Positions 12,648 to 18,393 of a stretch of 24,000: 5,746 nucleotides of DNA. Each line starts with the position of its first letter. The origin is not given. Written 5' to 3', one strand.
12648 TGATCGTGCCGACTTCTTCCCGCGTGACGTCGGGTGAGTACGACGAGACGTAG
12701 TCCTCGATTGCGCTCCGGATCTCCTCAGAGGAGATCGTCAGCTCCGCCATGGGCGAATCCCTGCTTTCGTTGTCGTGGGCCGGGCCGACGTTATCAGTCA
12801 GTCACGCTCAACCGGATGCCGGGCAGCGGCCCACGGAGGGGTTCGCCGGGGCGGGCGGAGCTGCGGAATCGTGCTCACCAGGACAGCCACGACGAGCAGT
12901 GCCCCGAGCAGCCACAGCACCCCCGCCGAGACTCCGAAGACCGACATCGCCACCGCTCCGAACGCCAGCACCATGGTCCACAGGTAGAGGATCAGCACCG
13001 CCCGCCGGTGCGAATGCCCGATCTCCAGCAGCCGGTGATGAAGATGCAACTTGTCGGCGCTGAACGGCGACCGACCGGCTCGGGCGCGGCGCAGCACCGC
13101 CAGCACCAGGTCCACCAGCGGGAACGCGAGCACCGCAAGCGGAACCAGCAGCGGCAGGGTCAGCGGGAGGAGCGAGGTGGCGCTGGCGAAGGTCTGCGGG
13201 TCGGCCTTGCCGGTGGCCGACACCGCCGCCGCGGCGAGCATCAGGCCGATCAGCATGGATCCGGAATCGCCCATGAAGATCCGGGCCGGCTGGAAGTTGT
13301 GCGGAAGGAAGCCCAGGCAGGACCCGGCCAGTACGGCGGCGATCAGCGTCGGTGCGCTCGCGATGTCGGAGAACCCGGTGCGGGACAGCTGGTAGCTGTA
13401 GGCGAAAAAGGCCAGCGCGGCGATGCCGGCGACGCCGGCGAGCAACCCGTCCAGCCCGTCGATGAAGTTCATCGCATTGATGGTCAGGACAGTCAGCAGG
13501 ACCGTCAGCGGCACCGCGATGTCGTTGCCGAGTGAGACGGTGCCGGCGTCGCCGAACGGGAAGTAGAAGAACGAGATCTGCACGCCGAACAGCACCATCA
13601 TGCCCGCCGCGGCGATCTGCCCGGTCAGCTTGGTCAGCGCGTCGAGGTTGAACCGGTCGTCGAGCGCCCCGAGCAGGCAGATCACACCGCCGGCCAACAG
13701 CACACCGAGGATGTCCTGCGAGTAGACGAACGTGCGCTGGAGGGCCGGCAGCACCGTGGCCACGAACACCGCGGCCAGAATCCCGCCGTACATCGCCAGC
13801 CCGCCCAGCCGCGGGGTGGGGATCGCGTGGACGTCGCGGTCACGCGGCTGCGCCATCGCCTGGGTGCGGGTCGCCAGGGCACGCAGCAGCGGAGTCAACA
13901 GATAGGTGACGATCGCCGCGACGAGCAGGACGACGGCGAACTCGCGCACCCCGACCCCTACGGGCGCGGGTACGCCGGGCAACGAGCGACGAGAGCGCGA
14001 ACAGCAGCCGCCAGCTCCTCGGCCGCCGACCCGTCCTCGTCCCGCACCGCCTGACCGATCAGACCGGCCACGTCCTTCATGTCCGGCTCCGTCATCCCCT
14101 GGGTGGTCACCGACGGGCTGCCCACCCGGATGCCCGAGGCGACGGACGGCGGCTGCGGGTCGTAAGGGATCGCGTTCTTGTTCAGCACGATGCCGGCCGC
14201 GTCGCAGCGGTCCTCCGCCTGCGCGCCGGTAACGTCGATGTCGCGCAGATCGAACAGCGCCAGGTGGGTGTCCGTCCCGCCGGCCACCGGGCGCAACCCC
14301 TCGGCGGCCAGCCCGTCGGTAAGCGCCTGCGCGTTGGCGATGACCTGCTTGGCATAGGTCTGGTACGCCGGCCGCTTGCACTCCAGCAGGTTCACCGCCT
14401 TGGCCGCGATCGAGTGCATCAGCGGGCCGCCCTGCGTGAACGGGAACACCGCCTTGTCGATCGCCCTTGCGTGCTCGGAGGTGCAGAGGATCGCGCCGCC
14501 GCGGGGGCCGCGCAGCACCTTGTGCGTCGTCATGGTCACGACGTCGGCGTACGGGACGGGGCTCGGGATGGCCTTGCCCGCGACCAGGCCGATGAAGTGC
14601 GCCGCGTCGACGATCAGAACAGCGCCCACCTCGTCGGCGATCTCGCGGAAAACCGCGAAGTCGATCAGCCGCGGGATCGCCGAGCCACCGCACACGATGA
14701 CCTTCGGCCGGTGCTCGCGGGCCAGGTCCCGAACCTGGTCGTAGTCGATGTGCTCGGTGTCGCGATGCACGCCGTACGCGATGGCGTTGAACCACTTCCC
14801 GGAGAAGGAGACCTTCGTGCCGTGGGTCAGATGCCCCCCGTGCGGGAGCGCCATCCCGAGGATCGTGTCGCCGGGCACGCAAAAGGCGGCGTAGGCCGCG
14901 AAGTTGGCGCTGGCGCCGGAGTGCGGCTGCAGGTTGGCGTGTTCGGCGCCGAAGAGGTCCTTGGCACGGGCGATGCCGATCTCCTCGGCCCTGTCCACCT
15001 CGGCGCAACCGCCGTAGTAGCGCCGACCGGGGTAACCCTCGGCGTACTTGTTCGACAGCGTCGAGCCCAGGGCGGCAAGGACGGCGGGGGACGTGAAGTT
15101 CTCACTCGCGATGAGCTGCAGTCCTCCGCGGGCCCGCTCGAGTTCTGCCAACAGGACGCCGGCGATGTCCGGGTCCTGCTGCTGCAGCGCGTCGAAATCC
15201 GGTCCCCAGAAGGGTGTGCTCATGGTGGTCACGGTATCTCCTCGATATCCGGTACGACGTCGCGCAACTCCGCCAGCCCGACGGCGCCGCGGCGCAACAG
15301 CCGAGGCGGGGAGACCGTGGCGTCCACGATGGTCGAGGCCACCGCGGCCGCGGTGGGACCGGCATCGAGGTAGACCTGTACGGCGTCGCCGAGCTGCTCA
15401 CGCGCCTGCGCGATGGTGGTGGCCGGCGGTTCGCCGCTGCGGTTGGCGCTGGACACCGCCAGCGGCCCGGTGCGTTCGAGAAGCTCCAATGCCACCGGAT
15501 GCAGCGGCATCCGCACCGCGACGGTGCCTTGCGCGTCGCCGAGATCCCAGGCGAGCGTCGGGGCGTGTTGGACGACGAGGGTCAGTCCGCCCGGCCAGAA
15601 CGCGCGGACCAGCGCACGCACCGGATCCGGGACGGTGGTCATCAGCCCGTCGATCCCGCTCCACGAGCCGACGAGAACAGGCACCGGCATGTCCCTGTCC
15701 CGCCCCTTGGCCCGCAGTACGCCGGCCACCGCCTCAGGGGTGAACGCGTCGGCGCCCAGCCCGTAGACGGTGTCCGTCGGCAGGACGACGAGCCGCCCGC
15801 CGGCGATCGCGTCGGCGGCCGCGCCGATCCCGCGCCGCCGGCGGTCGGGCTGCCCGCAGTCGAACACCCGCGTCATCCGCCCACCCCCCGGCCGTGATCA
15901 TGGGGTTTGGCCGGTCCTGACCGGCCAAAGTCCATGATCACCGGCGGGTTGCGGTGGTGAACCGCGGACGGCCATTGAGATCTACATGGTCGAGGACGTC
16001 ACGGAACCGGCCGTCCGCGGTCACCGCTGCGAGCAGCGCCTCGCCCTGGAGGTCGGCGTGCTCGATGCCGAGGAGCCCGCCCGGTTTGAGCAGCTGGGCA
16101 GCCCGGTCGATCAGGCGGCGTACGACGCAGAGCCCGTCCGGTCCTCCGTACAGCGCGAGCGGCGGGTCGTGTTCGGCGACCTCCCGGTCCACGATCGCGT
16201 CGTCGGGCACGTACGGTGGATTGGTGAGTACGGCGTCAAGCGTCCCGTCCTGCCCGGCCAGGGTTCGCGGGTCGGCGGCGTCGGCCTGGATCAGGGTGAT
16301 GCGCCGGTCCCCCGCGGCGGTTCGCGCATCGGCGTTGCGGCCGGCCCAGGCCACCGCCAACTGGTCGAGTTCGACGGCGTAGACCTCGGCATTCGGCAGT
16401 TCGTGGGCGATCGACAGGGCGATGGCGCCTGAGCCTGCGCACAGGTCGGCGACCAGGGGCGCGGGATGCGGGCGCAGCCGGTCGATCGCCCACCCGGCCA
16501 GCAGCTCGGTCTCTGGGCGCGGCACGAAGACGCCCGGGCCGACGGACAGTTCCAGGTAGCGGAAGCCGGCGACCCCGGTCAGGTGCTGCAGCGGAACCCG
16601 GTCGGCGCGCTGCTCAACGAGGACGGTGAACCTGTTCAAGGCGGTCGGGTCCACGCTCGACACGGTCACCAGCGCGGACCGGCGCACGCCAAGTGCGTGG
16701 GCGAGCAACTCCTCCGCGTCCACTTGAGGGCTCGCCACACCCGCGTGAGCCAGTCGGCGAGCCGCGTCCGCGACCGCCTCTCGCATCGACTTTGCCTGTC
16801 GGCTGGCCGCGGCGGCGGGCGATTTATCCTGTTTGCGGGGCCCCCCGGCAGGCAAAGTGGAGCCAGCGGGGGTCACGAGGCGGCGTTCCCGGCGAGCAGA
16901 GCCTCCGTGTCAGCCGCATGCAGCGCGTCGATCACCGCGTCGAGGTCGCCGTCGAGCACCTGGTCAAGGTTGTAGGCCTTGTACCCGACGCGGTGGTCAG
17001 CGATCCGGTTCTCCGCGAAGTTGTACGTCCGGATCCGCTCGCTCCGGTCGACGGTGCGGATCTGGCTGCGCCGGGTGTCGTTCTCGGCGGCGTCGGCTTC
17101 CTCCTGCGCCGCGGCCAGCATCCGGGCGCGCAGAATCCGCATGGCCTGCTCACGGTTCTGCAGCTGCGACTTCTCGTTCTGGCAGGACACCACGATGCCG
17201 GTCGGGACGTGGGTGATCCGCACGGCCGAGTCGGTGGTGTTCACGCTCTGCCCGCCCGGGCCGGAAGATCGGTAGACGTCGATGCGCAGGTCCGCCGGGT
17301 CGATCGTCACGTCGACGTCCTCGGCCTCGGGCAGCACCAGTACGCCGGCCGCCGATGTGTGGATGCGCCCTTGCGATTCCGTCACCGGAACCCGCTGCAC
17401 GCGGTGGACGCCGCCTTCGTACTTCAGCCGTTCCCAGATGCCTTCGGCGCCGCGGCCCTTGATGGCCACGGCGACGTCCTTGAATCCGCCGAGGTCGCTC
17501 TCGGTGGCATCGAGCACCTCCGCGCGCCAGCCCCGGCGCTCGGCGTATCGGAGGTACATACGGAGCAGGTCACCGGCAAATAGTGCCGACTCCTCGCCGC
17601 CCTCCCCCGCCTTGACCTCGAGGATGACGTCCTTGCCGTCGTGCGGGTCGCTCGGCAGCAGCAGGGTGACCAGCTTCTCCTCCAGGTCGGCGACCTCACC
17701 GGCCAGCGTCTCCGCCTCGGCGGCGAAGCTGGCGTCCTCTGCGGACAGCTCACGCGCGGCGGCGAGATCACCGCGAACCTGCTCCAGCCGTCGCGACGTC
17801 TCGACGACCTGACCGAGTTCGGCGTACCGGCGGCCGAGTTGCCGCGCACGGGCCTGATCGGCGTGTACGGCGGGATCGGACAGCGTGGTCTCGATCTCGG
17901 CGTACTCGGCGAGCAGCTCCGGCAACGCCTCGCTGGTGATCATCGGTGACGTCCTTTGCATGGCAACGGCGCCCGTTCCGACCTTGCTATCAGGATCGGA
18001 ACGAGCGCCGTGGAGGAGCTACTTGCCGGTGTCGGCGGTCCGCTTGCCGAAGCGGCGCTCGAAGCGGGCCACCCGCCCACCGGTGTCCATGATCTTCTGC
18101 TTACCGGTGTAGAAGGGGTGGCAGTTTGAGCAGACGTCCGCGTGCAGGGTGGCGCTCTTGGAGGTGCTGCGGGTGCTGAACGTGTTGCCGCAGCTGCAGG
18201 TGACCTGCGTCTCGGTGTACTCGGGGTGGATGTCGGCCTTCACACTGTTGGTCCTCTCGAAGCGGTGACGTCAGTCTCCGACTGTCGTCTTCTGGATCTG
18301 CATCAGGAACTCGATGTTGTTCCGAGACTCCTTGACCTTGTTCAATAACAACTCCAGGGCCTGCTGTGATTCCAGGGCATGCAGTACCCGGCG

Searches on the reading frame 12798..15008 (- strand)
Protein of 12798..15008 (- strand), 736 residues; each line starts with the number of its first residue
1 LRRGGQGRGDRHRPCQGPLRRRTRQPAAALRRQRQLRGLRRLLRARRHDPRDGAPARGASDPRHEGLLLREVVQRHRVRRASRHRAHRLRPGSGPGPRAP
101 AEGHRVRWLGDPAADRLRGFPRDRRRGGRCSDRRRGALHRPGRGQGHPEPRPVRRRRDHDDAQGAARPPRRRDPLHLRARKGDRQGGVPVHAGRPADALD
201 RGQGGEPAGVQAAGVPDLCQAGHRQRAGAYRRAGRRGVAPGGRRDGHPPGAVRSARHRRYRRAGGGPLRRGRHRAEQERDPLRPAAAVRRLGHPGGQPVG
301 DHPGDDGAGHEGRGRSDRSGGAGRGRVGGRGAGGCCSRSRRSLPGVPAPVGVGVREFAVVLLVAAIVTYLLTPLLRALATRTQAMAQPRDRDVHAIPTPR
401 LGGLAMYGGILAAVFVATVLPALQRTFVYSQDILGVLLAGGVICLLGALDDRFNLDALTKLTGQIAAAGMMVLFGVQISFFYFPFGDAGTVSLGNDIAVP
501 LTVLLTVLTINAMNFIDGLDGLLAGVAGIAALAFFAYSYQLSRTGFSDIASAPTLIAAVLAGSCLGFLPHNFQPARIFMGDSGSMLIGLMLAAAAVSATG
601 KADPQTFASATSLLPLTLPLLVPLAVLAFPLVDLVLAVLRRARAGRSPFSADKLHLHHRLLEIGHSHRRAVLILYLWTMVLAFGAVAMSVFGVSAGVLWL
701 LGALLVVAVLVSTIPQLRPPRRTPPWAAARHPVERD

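Call 4: search_protein_families(library=pfam, proteins=[window:12798-15008:-], max_evalue=0.01)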
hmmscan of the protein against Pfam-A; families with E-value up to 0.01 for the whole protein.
window:12798-15008:- (736 aa): 1 family
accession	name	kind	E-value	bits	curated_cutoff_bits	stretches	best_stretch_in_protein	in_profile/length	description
PF00953.26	Glycos_transf_4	-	6.1e-36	124.2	27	1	434-597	2-158/160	Glycosyl transferase family 4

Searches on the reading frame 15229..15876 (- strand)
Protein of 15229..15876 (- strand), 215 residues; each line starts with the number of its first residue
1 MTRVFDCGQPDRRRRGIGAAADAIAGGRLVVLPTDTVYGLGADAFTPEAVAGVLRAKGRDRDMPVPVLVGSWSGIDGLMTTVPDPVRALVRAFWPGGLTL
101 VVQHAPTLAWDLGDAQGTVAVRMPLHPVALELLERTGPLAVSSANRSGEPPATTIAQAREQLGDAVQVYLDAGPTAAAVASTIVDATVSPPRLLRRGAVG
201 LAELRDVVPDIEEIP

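Call 4: search_protein_families(library=pfam, proteins=[window:15229-15876:-], max_evalue=0.01)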
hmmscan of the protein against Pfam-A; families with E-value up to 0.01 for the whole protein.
window:15229-15876:- (215 aa): 1 family
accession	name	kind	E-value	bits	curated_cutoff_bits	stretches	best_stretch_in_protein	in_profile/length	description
PF01300.24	Sua5_yciO_yrdC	-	5.8e-51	172.9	25.1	1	23-197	2-178/178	Telomere recombination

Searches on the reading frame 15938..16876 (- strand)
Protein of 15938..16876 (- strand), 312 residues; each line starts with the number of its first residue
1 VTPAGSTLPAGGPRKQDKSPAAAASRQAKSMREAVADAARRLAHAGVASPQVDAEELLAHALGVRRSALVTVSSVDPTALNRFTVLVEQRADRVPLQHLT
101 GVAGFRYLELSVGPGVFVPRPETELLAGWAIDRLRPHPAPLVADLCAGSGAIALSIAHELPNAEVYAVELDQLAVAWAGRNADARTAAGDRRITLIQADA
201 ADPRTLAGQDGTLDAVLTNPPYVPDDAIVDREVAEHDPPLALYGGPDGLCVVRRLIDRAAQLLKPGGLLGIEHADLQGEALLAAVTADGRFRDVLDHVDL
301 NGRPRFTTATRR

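Call 4: search_protein_families(library=pfam, proteins=[window:15938-16876:-], max_evalue=0.01)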
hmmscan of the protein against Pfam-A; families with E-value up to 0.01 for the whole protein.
window:15938-16876:- (312 aa): 11 families
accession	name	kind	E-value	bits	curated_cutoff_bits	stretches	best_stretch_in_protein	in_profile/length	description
PF17827.6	PrmC_N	-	1.4e-17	64.4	23.4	1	33-101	1-71/71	PrmC N-terminal domain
PF05175.20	MTS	-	7.4e-12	45.7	23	1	138-227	31-113/170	Methyltransferase small domain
PF13649.12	Methyltransf_25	-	2.3e-08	35.1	27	1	142-224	1-78/97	Methyltransferase domain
PF13847.12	Methyltransf_31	-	1.2e-05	25.5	27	1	142-288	7-125/145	Methyltransferase domain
PF08241.18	Methyltransf_11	-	4.9e-05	24.3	21.2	1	144-218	2-66/95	Methyltransferase domain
PF03602.21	Cons_hypoth95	-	9.3e-05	22.6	24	1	142-227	45-128/182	Conserved hypothetical protein 95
PF06325.19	PrmA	-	0.00042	20.3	22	1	141-189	164-211/296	Ribosomal protein L11 methyltransferase (PrmA)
PF08242.18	Methyltransf_12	-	0.00051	21.2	30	1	144-269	2-98/98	Methyltransferase domain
PF01170.24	UPF0020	-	0.002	18.3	22.3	1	161-222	75-131/197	RMKL-like, methyltransferase domain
PF02390.23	Methyltransf_4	-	0.0034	17.3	24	0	139-202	2-62/173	Putative methyltransferase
PF13489.12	Methyltransf_23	-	0.0035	17.5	27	1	143-275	27-120/164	Methyltransferase domain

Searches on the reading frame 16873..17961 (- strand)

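Call 4: search_protein_families(library=pfam, proteins=[window:16873-17961:-], max_evalue=0.01)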
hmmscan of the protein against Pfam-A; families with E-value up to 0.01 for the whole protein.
window:16873-17961:- (362 aa): 2 families
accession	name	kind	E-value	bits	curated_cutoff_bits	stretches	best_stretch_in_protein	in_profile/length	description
PF03462.23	PCRF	-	5.2e-65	219.3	24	1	18-207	3-194/194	PCRF domain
PF00472.26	RF-1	-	4.3e-42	143.2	35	1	215-324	2-116/116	RF-1 domain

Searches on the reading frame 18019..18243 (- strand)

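Call 4: search_protein_families(library=pfam, proteins=[window:18019-18243:-], max_evalue=0.01)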
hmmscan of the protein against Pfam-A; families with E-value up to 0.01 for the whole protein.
window:18019-18243:- (74 aa): 1 family
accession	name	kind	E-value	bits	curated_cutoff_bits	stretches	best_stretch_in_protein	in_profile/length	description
PF01197.23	Ribosomal_L31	-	1.1e-32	112.4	27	1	1-66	1-65/65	Ribosomal protein L31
